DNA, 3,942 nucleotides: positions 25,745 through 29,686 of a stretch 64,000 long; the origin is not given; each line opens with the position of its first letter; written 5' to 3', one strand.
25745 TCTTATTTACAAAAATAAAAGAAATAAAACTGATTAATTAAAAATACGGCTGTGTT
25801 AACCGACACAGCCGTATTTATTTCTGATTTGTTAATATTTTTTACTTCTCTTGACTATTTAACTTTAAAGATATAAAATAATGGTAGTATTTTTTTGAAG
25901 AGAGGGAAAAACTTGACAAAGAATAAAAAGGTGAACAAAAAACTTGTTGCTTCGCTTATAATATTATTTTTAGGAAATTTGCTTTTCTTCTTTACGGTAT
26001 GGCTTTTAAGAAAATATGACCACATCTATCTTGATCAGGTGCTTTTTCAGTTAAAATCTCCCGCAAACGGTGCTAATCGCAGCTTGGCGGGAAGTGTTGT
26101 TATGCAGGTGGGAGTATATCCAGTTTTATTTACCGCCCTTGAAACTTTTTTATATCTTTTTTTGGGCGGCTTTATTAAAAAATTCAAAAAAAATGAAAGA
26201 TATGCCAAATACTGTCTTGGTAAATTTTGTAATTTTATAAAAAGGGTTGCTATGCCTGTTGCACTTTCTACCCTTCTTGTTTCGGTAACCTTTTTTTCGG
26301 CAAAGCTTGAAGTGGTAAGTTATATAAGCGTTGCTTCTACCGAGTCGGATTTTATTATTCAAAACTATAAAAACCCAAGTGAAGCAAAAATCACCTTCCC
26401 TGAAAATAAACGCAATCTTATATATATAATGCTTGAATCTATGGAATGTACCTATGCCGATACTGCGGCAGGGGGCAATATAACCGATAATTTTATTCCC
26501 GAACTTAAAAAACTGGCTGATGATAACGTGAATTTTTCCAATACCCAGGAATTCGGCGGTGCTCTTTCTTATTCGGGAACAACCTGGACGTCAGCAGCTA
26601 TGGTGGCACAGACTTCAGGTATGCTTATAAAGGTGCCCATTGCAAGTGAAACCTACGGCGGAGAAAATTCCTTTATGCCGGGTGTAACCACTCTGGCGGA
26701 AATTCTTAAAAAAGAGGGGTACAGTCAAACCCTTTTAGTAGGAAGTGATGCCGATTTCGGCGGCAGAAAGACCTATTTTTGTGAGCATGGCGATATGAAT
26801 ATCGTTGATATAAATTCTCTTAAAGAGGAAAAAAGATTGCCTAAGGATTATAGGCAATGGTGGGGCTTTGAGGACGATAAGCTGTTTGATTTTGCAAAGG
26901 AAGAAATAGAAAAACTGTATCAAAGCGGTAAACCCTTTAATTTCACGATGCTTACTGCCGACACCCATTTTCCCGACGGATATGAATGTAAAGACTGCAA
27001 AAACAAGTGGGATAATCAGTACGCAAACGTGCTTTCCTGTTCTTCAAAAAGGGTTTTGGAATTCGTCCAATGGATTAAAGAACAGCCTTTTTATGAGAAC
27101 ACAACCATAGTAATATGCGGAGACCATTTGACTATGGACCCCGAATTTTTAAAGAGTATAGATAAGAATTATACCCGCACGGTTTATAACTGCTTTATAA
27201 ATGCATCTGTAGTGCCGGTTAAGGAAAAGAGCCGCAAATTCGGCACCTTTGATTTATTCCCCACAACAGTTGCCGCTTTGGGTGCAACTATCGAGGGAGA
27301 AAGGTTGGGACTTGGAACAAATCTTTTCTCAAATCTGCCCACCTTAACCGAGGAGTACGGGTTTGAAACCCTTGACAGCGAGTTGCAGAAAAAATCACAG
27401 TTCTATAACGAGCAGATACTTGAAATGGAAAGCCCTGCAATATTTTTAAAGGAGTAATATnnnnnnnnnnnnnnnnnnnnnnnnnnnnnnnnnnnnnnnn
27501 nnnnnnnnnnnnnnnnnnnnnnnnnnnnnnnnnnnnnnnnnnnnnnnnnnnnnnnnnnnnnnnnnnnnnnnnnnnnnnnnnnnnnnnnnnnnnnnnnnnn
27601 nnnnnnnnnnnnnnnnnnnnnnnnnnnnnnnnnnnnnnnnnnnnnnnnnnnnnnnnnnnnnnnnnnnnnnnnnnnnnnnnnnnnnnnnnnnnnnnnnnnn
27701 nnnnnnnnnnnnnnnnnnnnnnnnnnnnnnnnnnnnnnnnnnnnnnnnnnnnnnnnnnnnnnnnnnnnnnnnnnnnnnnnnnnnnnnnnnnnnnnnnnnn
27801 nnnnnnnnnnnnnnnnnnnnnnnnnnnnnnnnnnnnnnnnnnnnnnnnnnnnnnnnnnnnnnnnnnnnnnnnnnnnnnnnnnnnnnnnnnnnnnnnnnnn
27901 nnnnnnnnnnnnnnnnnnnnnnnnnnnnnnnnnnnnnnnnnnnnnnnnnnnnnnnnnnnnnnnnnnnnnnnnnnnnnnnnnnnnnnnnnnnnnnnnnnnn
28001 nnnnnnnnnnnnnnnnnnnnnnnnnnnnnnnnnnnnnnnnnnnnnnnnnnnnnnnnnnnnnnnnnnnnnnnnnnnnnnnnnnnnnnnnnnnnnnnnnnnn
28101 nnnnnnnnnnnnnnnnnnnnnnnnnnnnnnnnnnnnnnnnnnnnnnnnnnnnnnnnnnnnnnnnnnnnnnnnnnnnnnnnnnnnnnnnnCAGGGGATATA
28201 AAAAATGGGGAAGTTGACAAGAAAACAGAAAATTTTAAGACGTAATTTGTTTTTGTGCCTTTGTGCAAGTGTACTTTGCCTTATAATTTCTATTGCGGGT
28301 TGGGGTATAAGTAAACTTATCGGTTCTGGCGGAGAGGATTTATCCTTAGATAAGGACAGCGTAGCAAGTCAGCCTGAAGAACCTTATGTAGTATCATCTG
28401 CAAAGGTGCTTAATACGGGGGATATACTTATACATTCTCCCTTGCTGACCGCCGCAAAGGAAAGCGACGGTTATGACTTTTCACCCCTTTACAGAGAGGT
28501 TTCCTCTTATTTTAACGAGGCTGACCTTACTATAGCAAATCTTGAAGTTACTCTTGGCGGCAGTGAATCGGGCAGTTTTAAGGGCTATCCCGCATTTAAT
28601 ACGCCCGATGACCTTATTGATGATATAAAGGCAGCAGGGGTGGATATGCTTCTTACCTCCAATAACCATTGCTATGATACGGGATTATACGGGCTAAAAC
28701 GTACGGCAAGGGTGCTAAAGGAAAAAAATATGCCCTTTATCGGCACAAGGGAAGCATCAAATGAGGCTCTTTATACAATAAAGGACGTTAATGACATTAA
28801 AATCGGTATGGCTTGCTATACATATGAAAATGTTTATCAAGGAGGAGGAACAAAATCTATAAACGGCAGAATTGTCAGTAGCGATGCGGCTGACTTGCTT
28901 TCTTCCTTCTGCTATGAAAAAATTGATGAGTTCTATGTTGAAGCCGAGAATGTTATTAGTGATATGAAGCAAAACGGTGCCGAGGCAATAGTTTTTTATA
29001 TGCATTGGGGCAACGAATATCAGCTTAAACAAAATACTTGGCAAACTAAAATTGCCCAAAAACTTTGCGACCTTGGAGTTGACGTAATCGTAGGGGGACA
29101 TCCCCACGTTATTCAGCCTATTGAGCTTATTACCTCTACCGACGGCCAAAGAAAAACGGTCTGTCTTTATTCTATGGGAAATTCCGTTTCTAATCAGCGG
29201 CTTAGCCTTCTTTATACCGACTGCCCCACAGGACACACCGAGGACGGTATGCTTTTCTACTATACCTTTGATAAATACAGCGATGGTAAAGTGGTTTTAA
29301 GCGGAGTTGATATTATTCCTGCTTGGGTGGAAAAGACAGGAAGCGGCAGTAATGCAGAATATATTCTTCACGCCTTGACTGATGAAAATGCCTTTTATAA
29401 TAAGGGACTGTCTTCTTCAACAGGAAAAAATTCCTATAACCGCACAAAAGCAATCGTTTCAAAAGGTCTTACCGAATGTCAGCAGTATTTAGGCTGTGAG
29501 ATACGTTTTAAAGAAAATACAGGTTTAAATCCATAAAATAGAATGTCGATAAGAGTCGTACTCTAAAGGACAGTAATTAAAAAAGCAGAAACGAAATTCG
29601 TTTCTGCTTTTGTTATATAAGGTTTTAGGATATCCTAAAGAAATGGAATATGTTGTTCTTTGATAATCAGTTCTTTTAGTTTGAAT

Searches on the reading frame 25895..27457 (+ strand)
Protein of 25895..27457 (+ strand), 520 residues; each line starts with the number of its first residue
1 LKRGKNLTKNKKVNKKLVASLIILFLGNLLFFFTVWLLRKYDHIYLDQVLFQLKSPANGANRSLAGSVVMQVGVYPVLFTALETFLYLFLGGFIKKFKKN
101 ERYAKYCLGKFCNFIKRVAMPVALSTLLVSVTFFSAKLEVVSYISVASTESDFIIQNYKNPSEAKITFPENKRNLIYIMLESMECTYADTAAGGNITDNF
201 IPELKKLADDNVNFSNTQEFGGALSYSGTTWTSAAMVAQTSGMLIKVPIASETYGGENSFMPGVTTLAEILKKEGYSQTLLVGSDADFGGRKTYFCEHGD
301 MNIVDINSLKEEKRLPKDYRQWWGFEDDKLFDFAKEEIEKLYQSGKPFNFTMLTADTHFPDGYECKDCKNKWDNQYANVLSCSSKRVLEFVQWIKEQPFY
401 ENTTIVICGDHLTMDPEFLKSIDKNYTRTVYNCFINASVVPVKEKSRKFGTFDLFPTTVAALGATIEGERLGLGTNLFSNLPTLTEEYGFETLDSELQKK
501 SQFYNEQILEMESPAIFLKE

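Call 65: search_protein_families(library=pfam, proteins=[window:25895-27457:+], max_evalue=0.001)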
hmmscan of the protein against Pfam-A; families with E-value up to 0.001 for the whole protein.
window:25895-27457:+ (520 aa): 1 family
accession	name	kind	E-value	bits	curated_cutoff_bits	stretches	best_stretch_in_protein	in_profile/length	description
PF00884.28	Sulfatase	-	2.6e-22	79.9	25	1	173-463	1-300/301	Sulfatase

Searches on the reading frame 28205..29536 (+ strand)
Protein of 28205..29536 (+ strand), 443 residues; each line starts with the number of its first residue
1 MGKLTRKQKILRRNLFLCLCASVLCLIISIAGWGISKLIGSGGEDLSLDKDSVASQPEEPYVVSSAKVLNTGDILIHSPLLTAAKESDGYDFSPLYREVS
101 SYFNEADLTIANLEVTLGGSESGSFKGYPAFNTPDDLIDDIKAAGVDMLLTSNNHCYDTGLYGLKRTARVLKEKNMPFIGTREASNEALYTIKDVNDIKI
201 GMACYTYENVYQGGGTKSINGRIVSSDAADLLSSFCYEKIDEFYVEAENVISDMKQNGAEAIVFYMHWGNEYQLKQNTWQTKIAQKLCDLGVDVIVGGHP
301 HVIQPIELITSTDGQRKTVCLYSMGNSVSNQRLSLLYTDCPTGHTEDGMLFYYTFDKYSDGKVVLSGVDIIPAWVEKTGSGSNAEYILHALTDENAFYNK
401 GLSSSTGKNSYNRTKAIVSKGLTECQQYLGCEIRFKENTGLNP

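Call 65: search_protein_families(library=pfam, proteins=[window:28205-29536:+], max_evalue=0.001)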
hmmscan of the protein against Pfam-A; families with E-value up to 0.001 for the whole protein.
window:28205-29536:+ (443 aa): 1 family
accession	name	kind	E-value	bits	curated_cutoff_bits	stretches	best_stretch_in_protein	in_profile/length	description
PF09587.15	PGA_cap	-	9.7e-62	209.2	27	1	68-331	2-255/255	Bacterial capsule synthesis protein PGA_cap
